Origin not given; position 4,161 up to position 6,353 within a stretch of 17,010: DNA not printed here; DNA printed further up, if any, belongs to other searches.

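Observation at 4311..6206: Stressosome RsbR paralog with an extracytoplasmic dCache sensor, two TM helices and a HAMP domain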

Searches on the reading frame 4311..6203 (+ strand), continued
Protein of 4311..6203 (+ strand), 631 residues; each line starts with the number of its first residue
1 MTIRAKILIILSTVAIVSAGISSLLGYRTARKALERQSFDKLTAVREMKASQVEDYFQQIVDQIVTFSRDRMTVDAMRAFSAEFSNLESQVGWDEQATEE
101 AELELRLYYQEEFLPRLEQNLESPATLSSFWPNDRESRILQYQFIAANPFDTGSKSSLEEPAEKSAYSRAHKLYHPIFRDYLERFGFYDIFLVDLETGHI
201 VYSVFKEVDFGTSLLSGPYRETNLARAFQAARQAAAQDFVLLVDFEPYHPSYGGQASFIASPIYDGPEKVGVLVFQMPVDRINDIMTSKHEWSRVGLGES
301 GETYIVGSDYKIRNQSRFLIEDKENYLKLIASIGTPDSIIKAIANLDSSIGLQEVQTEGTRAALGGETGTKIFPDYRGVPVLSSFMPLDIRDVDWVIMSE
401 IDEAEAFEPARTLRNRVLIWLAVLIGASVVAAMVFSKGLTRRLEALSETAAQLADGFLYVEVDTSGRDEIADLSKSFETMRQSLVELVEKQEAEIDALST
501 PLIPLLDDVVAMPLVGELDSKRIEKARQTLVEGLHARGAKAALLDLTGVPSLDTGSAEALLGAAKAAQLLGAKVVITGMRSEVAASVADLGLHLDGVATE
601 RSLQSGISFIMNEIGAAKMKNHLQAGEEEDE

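Call 35: find_encoding_contigs(protein=P0005, flank=7000, max_places=1)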
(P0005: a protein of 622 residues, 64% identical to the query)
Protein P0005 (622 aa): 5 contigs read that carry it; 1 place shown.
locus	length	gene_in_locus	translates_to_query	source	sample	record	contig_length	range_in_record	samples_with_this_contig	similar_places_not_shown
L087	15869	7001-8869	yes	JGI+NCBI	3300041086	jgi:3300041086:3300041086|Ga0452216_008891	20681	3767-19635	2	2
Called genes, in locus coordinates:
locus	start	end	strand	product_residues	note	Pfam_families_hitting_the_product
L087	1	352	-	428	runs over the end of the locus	PF02254:TrkA_N, PF03435:Sacchrp_dh_NADP (faint)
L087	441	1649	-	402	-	PF00989:PAS, PF08448:PAS_4, PF13426:PAS_9, PF08447:PAS_3 (weak), PF00989:PAS, PF08448:PAS_4, PF13188:PAS_8 (weak), PF01740:STAS, +2 more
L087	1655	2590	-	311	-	PF00459:Inositol_P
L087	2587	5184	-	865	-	PF01636:APH, PF19974:TCAD9, PF25969:NUDT9_N, PF00293:NUDIX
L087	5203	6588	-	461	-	PF00520:Ion_trans, PF07885:Ion_trans_2, PF00027:cNMP_binding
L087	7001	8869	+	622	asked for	PF02743:dCache_1, PF00672:HAMP, PF01740:STAS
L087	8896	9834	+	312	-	PF11563:Protoglobin, PF01740:STAS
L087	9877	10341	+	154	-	-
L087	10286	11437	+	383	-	PF13581:HATPase_c_2, PF02518:HATPase_c, PF07228:SpoIIE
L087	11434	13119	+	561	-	PF07228:SpoIIE, PF13581:HATPase_c_2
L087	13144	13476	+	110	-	PF01740:STAS, PF13466:STAS_2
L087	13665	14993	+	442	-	PF00909:Ammonium_transp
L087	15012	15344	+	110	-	PF00543:P-II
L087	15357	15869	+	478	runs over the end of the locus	PF03951:Gln-synt_N, PF00120:Gln-synt_C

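Call 36: list_cluster_members(proteins=[P0001, P0005, P0007, P0008, P0015, P0017, P0020, P0021, P0028, P0032])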
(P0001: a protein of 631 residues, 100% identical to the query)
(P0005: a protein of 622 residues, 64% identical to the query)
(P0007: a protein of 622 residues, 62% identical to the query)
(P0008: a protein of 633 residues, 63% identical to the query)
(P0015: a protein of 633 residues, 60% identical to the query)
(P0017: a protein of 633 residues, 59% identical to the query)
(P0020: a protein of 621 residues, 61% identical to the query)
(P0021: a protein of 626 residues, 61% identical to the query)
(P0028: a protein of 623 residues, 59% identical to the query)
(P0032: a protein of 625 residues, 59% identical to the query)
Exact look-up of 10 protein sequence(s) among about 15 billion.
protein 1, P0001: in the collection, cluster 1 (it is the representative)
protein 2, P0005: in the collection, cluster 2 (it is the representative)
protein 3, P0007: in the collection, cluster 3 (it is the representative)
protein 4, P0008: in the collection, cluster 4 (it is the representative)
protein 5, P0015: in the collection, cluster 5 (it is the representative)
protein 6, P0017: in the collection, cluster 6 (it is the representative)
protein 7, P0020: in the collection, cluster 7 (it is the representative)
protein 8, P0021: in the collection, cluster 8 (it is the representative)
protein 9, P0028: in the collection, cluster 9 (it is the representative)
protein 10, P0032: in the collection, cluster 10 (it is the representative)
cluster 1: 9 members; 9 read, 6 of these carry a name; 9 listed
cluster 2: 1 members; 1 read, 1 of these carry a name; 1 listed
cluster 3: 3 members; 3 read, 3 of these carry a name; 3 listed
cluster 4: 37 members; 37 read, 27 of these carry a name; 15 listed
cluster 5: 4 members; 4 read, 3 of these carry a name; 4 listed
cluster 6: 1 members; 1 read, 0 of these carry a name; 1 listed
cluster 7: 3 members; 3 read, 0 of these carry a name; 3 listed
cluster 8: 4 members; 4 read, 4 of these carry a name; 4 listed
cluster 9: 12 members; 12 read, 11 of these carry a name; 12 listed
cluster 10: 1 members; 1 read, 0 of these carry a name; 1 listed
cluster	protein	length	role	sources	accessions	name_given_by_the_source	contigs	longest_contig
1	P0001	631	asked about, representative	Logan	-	-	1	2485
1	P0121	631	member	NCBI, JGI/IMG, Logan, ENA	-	anti-anti-sigma regulatory factor/HAMP domain-containing protein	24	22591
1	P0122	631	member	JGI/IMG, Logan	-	anti-anti-sigma regulatory factor/HAMP domain-containing protein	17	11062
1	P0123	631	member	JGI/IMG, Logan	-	anti-anti-sigma regulatory factor/HAMP domain-containing protein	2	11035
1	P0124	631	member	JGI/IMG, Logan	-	anti-anti-sigma regulatory factor/HAMP domain-containing protein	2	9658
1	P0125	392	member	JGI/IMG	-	anti-anti-sigma regulatory factor/HAMP domain-containing protein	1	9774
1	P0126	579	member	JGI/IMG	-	anti-anti-sigma regulatory factor/HAMP domain-containing protein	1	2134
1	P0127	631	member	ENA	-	-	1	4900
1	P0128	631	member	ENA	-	-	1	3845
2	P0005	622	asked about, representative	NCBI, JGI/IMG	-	methyl-accepting chemotaxis protein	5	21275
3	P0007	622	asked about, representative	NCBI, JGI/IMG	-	methyl-accepting chemotaxis protein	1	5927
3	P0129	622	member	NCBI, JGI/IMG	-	methyl-accepting chemotaxis protein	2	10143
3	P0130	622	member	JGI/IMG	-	methyl-accepting chemotaxis protein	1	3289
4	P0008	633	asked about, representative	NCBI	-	-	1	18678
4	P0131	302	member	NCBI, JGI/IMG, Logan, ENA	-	rsbT co-antagonist protein RsbR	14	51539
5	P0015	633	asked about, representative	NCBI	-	-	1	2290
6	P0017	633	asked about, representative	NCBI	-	-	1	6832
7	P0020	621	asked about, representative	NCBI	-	-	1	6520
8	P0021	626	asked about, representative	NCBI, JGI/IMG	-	anti-anti-sigma regulatory factor/HAMP domain-containing protein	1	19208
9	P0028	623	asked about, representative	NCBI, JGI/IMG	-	anti-anti-sigma regulatory factor/HAMP domain-containing protein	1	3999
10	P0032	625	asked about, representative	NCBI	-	-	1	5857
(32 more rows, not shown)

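Call 37: predict_structure(alignment_id=A1)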
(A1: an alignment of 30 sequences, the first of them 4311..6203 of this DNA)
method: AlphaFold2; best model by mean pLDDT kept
length: 631 residues; sequences in the alignment: 30
mean_pLDDT: 85.3   pTM: 0.64
mean pLDDT of the five models: 85.3, 83.4, 82.4, 81.6, 81.1
residues with pLDDT >= 90: 297; 70-90: 275; 50-70: 44; < 50: 15
segments of 3 or more residues with pLDDT < 50: 494-499, 624-631
pLDDT, mean of each block of 10 residues (from residue 1): 70 83 87 91 94 94 94 97 91 89 95 92 91 92 88 68 81 92 88 97 92 95 97 95 95 94 95 92 86 72 95 92 92 92 93 94 97 93 97 95 90 85 84 72 75 76 71 80 76 49 75 79 80 81 83 79 85 84 74 75 82 65 49 39
secondary structure, 60 per line:
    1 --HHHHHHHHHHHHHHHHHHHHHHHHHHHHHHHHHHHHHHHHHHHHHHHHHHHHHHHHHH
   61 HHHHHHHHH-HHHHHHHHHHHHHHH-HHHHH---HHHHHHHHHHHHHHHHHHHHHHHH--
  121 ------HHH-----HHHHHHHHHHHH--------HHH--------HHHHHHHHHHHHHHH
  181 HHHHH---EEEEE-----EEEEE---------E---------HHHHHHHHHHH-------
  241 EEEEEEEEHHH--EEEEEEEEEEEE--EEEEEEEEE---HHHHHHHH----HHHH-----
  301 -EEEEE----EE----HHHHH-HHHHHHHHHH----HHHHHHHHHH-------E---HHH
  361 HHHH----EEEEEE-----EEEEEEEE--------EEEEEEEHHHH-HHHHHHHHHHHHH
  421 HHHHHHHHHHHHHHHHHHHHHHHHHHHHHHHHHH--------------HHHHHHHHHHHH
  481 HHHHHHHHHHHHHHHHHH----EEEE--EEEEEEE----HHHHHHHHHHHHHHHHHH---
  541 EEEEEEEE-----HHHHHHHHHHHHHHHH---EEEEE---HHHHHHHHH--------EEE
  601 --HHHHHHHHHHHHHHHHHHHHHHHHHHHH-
elements in order: H3-69 H71-85 H87-91 H95-118 H135-146 H166-185 E189-193 E199-203 H223-233 E241-248 E254-265 E268-276 H280-287 H292-295 E302-306 H317-321 H323-332 H337-346 H358-364 E369-374 E380-387 E396-402 H403-406 H408-454 H469-498 E503-506 E509-515 H520-537 E541-548 H554-569 E573-577 H581-589 E598-600 H603-630

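Call 39: fold_search(model_id=the predicted structure, library=pdb)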
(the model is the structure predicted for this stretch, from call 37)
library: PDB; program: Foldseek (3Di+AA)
matches with E <= 10: 1643; with E <= 0.001: 147
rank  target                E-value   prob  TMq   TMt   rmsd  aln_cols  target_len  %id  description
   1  9a65_B                2.6e-11  1.00  0.39  0.37  12.2       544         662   12  Integrative model of YVAQ-MCPB by crosslinking MS and deep learning (released 2024-09-18)
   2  9a69_B                4.3e-10  1.00  0.39  0.38  11.5       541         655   10  Integrative model of MCPB-MCPC by crosslinking MS and deep learning (released 2024-09-18)
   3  7b0u_0                9.9e-10  1.00  0.21  0.46  13.5       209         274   22  Stressosome complex from Listeria innocua (released 2021-12-01)
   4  5t65_B                8.8e-09  1.00  0.22  0.51  19.2       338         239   13  LIGAND BINDING DOMAIN OF PSEUDOMONAS AERUGINOSA PAO1 AMINO ACID CHEMORECEPTOR PCTA IN COMPLEX WITH L-ILE (released 2017-09-13)
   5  6py3_A                1.3e-08  1.00  0.23  0.53  16.2       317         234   14  Crystal structure of ligand-binding domain of Pseudomonas fluorescens chemoreceptor CtaA in complex with L-isoleucine (released 2020-03-18)
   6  6py4                  1.3e-08  1.00  0.23  0.53  16.0       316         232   15  Crystal structure of ligand-binding domain of Pseudomonas fluorescens chemoreceptor CtaA in complex with L-leucine (released 2020-03-18)
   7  5ltv_D                1.6e-08  1.00  0.23  0.55   7.3       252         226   15  LIGAND BINDING DOMAIN OF PSEUDOMONAS AERUGINOSA PAO1 AMINO ACID CHEMORECPETOR PCTC IN COMPLEX WITH GABA (released 2017-09-20)
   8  6jhk_A                1.7e-08  1.00  0.18  0.92   1.3       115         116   28  Crystal Structure of Bacillus subtilis RsbS (released 2019-09-11)
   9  5t7m_B                1.9e-08  1.00  0.23  0.53   5.6       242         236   13  LIGAND BINDING DOMAIN OF PSEUDOMONAS AERUGINOSA PAO1 AMINO ACID CHEMORECEPTOR PCTA IN COMPLEX WITH L-TRP (released 2017-09-20)
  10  6py5                  2.0e-08  1.00  0.23  0.54  16.2       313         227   16  Crystal structure of ligand-binding domain of Pseudomonas fluorescens chemoreceptor CtaA in complex with L-serine (released 2020-03-18)
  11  5ltx_A                2.5e-08  1.00  0.23  0.53  20.3       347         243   12  LIGAND BINDING DOMAIN OF PSEUDOMONAS AERUGINOSA PAO1 AMINO ACID CHEMORECEPTOR PCTA IN COMPLEX WITH L-MET (released 2017-09-20)
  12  6pyi                  3.0e-08  1.00  0.22  0.52  16.3       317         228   15  Crystal structure of ligand-binding domain of Pseudomonas fluorescens chemoreceptor CtaA (released 2020-03-18)
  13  5ltv_E                4.2e-08  1.00  0.22  0.55   5.6       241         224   15  LIGAND BINDING DOMAIN OF PSEUDOMONAS AERUGINOSA PAO1 AMINO ACID CHEMORECPETOR PCTC IN COMPLEX WITH GABA (released 2017-09-20)
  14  2mwg_MODEL_1_A        4.2e-08  1.00  0.19  0.42  37.4       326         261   16  Full-Length Solution Structure Of YtvA, a LOV-Photoreceptor Protein and Regulator of Bacterial Stress Response (released 2016-05-25)
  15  6py3_B                4.4e-08  1.00  0.22  0.50  13.8       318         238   12  Crystal structure of ligand-binding domain of Pseudomonas fluorescens chemoreceptor CtaA in complex with L-isoleucine (released 2020-03-18)
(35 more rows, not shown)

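Call 66: find_related_loci(query=A1, collection=metagenome_contigs, flank=8000)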
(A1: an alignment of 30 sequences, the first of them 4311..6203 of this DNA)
Query A1 (631 aa) in metagenome_contigs; peptide patterns used: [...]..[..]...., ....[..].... (x = any residue, [..] = any of these).
600 stretches matched a pattern (row limit reached: there are more); 496 encode a relative of the query (tblastn E <= 1e-3); the best 80 are kept; 80 distinct loci.
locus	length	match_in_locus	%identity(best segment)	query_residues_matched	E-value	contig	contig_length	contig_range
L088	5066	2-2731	57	1-609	0e+0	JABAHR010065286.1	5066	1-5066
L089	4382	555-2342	58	1-615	0e+0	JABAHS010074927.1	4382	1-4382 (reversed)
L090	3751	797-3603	57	2-625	0e+0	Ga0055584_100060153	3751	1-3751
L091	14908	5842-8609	49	2-615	0e+0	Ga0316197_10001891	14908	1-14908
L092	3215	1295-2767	58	1-490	0e+0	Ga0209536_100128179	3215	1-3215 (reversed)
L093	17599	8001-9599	52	1-532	4e-174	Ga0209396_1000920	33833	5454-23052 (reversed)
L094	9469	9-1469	55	1-484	2e-174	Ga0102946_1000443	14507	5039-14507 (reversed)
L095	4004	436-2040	50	1-506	3e-176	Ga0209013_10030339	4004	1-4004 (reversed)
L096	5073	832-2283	53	1-484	4e-172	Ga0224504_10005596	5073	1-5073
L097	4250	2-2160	62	202-618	6e-171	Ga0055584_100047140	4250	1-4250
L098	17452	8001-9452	53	1-488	6e-170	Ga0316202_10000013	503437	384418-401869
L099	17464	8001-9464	48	1-488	1e-159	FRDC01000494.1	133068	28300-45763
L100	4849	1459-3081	45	3-519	3e-162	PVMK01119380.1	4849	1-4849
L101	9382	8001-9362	51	1-458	2e-157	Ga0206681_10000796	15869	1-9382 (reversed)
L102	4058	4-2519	50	88-622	3e-162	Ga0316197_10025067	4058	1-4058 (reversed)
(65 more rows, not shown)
